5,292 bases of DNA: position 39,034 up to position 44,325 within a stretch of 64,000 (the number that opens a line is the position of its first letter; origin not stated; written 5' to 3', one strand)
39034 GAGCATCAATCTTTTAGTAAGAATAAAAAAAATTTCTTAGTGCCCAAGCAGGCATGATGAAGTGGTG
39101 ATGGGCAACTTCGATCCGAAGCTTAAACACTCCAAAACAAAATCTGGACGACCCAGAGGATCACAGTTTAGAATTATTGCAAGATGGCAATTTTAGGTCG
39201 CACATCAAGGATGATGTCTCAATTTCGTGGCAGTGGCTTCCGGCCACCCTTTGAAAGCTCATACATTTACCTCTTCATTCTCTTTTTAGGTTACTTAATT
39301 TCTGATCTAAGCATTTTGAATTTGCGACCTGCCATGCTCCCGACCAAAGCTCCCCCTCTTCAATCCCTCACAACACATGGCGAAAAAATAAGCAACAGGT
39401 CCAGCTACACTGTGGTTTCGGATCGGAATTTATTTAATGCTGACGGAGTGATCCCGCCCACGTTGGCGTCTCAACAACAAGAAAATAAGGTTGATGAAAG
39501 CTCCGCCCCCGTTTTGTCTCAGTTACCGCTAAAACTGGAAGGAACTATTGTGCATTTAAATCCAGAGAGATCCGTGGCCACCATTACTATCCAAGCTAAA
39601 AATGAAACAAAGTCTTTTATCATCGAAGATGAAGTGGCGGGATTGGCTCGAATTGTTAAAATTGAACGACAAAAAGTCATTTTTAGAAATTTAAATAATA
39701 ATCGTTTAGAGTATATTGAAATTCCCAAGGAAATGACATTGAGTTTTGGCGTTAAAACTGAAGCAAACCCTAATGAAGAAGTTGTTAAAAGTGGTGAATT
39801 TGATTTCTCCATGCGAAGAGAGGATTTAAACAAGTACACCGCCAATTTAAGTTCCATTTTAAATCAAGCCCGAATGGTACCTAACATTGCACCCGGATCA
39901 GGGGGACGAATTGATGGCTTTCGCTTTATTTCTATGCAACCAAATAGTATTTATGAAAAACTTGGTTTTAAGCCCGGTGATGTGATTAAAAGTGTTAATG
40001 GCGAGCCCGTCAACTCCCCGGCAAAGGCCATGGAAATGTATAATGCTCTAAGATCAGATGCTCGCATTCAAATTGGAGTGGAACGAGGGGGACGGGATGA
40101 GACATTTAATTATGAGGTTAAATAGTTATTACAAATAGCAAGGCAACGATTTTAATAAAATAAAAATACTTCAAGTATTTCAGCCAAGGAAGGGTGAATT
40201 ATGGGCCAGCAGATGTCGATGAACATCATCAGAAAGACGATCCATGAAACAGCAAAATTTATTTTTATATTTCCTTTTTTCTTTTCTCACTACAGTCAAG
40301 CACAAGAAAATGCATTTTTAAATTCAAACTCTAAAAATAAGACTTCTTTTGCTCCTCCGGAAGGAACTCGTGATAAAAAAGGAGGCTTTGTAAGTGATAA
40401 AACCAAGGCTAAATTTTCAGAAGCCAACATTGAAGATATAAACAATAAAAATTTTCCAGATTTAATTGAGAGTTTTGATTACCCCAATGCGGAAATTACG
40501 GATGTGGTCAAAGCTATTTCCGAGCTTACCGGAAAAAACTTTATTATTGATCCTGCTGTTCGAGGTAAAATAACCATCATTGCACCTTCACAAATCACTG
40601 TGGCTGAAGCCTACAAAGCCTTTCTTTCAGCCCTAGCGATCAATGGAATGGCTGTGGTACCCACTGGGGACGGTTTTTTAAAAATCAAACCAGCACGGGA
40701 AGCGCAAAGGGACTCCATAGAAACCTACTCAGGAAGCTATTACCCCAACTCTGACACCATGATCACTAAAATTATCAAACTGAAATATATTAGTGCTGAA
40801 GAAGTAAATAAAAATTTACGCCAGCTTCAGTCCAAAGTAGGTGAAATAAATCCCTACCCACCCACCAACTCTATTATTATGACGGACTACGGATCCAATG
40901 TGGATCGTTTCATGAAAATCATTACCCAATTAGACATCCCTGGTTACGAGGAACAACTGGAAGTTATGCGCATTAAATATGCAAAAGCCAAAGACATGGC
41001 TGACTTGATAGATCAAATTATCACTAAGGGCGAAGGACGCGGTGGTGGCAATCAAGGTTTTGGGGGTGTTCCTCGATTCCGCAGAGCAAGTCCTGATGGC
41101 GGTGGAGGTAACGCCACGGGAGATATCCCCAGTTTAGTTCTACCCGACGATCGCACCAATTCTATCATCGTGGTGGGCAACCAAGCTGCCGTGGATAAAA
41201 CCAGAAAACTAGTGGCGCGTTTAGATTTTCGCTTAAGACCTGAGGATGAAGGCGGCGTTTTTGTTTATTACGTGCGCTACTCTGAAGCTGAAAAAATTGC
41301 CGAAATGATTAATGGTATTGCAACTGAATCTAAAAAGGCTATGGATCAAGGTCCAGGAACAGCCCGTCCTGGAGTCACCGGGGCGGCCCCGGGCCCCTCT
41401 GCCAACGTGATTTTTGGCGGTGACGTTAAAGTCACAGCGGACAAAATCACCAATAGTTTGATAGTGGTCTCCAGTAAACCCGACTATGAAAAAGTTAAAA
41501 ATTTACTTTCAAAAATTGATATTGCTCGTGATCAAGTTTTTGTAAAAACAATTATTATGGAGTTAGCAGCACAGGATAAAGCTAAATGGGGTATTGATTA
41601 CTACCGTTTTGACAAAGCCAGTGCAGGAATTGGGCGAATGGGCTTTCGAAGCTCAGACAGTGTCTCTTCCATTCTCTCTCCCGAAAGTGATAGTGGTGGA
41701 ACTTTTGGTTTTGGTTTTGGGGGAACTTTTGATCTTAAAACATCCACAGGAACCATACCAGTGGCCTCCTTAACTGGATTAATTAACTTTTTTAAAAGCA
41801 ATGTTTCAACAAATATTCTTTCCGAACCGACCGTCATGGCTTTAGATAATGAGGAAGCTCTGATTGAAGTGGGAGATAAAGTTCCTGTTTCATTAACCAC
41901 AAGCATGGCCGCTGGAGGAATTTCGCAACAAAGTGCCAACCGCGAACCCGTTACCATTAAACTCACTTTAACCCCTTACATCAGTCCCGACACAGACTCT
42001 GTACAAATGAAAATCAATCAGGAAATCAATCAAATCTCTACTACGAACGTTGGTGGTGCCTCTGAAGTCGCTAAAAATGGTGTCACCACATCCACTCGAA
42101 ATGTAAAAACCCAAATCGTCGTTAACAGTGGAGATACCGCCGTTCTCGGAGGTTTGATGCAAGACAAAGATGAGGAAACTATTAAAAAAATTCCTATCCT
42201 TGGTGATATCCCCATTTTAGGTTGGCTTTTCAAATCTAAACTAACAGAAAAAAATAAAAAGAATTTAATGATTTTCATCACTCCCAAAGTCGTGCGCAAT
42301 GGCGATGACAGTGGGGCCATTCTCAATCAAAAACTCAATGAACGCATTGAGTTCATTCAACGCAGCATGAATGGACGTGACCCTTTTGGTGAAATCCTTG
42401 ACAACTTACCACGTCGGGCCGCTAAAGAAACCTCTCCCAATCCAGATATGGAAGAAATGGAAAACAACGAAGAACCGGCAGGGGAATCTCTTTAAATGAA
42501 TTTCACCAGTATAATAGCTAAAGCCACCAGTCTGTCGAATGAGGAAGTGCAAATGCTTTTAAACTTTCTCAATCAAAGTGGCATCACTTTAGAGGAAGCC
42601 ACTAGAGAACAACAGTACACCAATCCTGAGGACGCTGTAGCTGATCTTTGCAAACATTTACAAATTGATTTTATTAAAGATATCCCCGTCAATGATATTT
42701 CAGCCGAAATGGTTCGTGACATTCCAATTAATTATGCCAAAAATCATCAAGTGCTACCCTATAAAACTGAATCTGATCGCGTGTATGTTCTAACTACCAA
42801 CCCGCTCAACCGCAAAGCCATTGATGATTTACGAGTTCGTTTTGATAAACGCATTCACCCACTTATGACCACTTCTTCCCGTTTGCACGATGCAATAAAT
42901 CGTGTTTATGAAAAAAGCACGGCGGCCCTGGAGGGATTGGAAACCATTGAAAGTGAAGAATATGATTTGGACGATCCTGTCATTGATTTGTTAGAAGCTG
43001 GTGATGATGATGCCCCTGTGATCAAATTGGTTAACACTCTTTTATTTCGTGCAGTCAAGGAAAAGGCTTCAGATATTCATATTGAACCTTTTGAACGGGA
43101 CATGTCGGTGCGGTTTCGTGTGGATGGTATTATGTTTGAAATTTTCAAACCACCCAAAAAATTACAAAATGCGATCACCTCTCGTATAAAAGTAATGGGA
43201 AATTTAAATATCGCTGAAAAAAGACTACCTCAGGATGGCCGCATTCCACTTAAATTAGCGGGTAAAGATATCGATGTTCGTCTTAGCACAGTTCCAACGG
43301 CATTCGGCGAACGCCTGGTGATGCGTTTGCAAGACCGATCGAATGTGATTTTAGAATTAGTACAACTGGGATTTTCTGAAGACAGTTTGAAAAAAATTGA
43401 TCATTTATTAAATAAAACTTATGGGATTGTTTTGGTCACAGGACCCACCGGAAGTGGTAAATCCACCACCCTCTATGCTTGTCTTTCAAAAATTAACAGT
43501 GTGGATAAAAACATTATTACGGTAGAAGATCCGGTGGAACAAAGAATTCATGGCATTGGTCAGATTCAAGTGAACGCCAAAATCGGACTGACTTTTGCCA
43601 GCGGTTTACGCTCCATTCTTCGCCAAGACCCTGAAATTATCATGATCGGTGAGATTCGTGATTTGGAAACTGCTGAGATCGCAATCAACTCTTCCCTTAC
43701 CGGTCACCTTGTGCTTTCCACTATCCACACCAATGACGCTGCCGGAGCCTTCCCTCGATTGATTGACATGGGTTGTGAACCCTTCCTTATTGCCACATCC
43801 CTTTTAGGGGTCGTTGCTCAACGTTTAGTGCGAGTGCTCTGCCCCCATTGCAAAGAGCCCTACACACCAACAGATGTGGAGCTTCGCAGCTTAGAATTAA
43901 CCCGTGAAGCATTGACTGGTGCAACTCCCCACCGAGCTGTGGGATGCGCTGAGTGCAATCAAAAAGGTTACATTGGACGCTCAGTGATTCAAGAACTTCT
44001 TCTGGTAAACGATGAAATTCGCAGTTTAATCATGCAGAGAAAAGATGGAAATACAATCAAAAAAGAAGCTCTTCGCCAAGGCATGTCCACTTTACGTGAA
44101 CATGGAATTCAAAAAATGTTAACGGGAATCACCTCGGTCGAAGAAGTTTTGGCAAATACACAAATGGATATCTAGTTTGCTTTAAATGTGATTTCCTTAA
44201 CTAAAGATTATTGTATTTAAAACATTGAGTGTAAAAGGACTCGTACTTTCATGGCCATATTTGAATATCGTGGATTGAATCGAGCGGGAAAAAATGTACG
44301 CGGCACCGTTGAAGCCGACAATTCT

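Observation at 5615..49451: Type II secretion operon is circularly permuted: gspKLMN sits 29 kb upstream of gspCDEFGHIJ, and the break after gspJ is occupied by an IS982 remnant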

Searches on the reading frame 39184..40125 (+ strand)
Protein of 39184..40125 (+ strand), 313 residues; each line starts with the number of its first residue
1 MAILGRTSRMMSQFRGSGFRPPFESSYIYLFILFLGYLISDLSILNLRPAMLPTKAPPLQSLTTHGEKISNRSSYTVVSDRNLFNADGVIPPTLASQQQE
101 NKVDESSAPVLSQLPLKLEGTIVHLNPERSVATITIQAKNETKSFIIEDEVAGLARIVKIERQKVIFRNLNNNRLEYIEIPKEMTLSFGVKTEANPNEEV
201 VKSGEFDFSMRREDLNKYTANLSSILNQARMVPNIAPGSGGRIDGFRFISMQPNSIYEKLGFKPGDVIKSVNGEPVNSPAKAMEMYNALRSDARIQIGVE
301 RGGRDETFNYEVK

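Call 4: search_protein_families(library=pfam, proteins=[window:39184-40125:+], max_evalue=0.01)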
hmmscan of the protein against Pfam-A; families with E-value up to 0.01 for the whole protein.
window:39184-40125:+ (313 aa): 4 families
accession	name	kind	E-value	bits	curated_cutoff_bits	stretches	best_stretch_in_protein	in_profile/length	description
PF13180.12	PDZ_2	-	1.4e-07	32.1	27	1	257-311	25-79/80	PDZ domain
PF11356.14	T2SSC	-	4e-07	30.4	27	1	30-169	2-132/141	Type II secretion system protein C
PF17820.7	PDZ_6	-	8.8e-05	22.6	27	1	250-281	4-35/54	PDZ domain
PF11589.14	DUF3244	-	0.0095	16.3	25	0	101-154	10-62/96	Domain of unknown function (DUF3244)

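Call 5: search_protein_families(library=ncbifam, proteins=[window:39184-40125:+], max_evalue=0.1)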
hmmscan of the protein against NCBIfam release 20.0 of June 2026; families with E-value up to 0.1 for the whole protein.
window:39184-40125:+ (313 aa): 15 families
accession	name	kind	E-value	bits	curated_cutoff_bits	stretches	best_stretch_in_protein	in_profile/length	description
NF041515.1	GspC_delta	equivalog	1.3e-48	166.3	150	1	42-313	26-311/311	type II secretion system protein GspC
TIGR01713.1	typeII_sec_gspC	equivalog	2.7e-17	63.2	101.6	1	76-309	48-256/259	type II secretion system protein GspC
NF041616.1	T2SS_C_SYNERG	exception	5.9e-15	55.4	200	1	99-313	80-296/296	type II secretion system protein GspC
NF041199.1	trx7_PDZ_seleno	equivalog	6.6e-06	25.3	300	1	250-309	209-269/390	Trx7/PDZ domain-containing (seleno)protein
TIGR02037.1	degP_htrA_DO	subfamily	1.8e-05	23.8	416.2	1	251-311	266-326/434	Do family serine endopeptidase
NF008147.1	PRK10898.1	equivalog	5e-05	22.6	408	1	240-310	275-345/352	outer membrane-stress sensor serine endopeptidase DegS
NF041521.1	HhoA_HhoB_HtrA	equivalog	6.3e-05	22.4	450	1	244-309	263-328/335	HhoA/HhoB/HtrA family serine endopeptidase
NF040960.1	MamE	equivalog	9.6e-05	21.1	800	1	250-305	473-528/659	magnetosome formation protease MamE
NF008189.1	PRK10942.1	equivalog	0.00038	19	720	1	248-311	316-380/477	serine endoprotease DegP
NF007526.1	PRK10139.1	equivalog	0.00041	19.2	756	1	251-306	298-353/456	serine endoprotease DegQ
NF047968.1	SerProtHtrA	equivalog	0.01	15.2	470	1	245-309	290-354/357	serine protease HtrA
TIGR00054.1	TIGR00054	equivalog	0.02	13.8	147.55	1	251-304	209-261/421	RIP metalloprotease RseP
TIGR02038.1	protease_degS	equivalog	0.023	13.8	422.95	1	244-306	278-340/351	outer membrane-stress sensor serine endopeptidase DegS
TIGR03279.1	cyano_FeS_chp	hypoth_equivalog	0.035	12.8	574.7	1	250-275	4-29/433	TIGR03279 family radical SAM protein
TIGR02860.1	spore_IV_B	equivalog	0.077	11.9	305.25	0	245-304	111-172/402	SpoIVB peptidase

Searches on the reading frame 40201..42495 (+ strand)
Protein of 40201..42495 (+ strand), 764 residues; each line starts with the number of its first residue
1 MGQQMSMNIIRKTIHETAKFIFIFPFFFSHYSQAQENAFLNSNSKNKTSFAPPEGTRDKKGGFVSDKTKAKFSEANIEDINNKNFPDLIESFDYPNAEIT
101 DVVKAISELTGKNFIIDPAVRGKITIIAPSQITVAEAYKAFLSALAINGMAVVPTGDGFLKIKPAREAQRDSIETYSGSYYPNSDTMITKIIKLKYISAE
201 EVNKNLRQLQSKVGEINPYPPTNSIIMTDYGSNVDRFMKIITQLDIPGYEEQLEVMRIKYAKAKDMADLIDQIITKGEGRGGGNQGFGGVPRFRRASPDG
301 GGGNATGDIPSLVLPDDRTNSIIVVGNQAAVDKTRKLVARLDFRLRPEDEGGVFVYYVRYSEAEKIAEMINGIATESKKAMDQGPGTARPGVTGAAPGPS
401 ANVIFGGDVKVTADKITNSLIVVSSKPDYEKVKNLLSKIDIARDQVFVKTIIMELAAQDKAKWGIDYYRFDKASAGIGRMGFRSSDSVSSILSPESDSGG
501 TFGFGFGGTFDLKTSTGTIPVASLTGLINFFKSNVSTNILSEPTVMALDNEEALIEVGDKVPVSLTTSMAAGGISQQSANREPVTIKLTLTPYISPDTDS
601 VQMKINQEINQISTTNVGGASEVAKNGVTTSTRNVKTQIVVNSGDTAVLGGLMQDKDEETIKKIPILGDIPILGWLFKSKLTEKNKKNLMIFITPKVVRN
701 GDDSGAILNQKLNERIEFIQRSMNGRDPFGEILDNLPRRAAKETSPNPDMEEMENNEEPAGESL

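Call 4: search_protein_families(library=pfam, proteins=[window:40201-42495:+], max_evalue=0.01)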
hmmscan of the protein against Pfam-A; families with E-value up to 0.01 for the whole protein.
window:40201-42495:+ (764 aa): 5 families
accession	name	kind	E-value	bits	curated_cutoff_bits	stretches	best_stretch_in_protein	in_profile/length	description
PF00263.26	Secretin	-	7.1e-47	159.6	27.5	1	532-699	3-169/169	Bacterial type II and III secretion system protein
PF03958.22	Secretin_N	-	7.7e-40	135.4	28.2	3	189-248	1-67/69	Bacterial type II/III secretion system short domain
PF21305.2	type_II_gspD_N0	-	3.3e-24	84.9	27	1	94-162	3-71/71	GspD-like, N0 domain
PF21477.3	FERM_C_FAK1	-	0.00091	20.2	27.7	1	237-272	52-87/99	FAK1/PYK2, FERM domain C-lobe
PF15776.10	PRR22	-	0.0049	16.8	27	0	74-107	259-292/366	Proline-rich protein family 22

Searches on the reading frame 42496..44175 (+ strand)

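Call 4: search_protein_families(library=pfam, proteins=[window:42496-44175:+], max_evalue=0.01)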
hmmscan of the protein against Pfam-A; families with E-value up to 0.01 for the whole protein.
window:42496-44175:+ (559 aa): 11 families
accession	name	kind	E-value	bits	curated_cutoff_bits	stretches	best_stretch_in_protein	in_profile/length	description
PF00437.27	T2SSE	-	3.9e-144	480.3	24.9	1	170-552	3-369/370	Type II/IV secretion system protein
PF05157.20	MshEN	-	3.2e-14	53.1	23.1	1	62-142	7-88/90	MshEN domain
PF25199.1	nSTAND_NTPase5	-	0.00013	22.3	34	1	303-352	35-85/145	Novel STAND NTPase 5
PF13401.12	AAA_22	-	0.00021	22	27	1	307-349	3-45/130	AAA domain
PF13191.12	AAA_16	-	0.00053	21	32.6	1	297-396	8-103/167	AAA ATPase domain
PF01637.24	ATPase_2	-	0.0012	19.1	33.2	1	295-353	5-64/225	ATPase domain predominantly from Archaea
PF13555.12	AAA_29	-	0.0018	18.5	27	1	309-328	22-41/61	P-loop containing region of AAA domain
PF20720.3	nSTAND3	-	0.0075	16.4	27.2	0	297-346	6-54/155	Novel STAND NTPase 3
PF03215.21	Rad17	-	0.0082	16.5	23.8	0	302-336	38-71/186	Rad17 P-loop domain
PF13173.12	AAA_14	-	0.0083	16.6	27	0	310-399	3-83/129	AAA domain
PF13476.12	AAA_23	-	0.0084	17.2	27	0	309-328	19-38/201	AAA domain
